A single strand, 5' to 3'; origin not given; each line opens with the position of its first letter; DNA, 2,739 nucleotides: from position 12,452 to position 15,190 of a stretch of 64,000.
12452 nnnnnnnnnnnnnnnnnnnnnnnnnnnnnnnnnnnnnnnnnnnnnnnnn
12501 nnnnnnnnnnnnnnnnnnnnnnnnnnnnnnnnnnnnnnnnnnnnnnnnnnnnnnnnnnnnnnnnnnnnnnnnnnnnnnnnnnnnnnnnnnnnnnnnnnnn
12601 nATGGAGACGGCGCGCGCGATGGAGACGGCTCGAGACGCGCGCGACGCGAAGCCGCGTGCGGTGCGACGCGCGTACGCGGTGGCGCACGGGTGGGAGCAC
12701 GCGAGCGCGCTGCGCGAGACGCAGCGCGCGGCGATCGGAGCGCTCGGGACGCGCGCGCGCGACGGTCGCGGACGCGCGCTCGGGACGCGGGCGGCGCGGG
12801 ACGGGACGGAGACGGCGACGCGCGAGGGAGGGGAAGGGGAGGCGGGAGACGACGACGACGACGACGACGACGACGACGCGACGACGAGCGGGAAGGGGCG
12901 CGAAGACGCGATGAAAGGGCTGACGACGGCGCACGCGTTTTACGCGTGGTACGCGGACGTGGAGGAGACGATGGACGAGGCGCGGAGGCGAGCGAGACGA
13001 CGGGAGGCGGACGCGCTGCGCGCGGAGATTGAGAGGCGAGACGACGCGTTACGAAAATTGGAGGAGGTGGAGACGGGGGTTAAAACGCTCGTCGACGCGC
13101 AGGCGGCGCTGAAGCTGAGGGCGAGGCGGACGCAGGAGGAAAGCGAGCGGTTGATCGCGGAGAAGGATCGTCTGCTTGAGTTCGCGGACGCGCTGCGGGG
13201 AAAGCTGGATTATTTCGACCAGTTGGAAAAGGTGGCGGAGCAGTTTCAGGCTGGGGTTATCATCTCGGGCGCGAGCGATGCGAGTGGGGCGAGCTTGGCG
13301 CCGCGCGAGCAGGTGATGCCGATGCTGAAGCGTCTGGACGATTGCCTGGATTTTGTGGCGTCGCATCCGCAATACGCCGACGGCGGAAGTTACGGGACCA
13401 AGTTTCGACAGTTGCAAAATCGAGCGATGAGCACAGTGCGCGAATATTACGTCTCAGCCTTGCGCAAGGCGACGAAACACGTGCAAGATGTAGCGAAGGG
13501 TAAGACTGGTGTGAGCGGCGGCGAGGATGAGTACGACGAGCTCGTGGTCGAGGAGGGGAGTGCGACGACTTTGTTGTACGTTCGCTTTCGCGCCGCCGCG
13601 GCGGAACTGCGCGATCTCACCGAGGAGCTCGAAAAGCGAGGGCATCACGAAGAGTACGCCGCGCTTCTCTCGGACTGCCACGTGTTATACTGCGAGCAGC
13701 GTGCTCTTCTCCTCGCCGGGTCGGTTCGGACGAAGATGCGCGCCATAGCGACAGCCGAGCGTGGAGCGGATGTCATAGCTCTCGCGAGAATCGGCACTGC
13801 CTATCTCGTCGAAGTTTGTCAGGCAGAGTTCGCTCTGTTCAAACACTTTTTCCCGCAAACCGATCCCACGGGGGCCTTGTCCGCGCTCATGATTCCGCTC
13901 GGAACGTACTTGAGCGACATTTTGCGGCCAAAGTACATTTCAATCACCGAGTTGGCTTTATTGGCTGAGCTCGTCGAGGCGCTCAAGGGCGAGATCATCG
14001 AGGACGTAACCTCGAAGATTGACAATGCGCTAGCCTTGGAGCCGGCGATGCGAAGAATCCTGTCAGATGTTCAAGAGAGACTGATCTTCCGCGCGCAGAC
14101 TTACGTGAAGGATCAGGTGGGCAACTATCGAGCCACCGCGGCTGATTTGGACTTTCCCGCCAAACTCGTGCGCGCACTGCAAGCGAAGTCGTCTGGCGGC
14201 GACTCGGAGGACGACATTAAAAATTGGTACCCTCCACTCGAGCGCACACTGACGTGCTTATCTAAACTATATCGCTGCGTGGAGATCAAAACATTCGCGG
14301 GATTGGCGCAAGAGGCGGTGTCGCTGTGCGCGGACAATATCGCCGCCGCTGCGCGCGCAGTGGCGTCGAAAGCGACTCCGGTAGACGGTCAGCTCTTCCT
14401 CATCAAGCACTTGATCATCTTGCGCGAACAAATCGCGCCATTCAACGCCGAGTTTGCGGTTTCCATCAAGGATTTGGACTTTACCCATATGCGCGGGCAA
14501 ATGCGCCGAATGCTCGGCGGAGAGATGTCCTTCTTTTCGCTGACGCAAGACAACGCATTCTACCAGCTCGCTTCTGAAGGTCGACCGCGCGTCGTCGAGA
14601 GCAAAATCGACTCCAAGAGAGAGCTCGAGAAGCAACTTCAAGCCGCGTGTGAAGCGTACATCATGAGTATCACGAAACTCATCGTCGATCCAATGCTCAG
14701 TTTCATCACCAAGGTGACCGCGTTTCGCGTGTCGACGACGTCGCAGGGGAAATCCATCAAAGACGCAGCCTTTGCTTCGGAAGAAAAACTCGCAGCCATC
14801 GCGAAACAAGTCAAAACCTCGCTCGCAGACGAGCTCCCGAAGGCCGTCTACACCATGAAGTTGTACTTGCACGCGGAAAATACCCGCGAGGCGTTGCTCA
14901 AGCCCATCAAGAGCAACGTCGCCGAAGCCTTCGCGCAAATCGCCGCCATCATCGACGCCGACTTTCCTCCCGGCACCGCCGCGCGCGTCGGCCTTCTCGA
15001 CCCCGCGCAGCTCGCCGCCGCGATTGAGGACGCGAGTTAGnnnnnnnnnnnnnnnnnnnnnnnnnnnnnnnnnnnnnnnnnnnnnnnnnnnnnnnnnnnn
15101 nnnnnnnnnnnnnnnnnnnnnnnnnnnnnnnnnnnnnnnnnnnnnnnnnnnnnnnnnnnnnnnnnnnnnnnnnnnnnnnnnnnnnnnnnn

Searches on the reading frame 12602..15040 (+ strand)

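Call 51: search_protein_families(library=pfam, proteins=[window:12602-15040:+], max_evalue=0.00001)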
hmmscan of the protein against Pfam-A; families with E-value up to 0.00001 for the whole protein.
window:12602-15040:+ (812 aa): 2 families
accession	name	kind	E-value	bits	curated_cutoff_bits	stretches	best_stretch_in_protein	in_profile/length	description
PF20671.3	COG3_C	-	2.1e-88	297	26.8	1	323-630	2-303/303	Conserved oligomeric Golgi complex subunit 3, C-terminal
PF04136.21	COG3_N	-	2.2e-25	89.8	27.9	1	137-289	4-147/147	Conserved oligomeric Golgi complex subunit 3, N-terminal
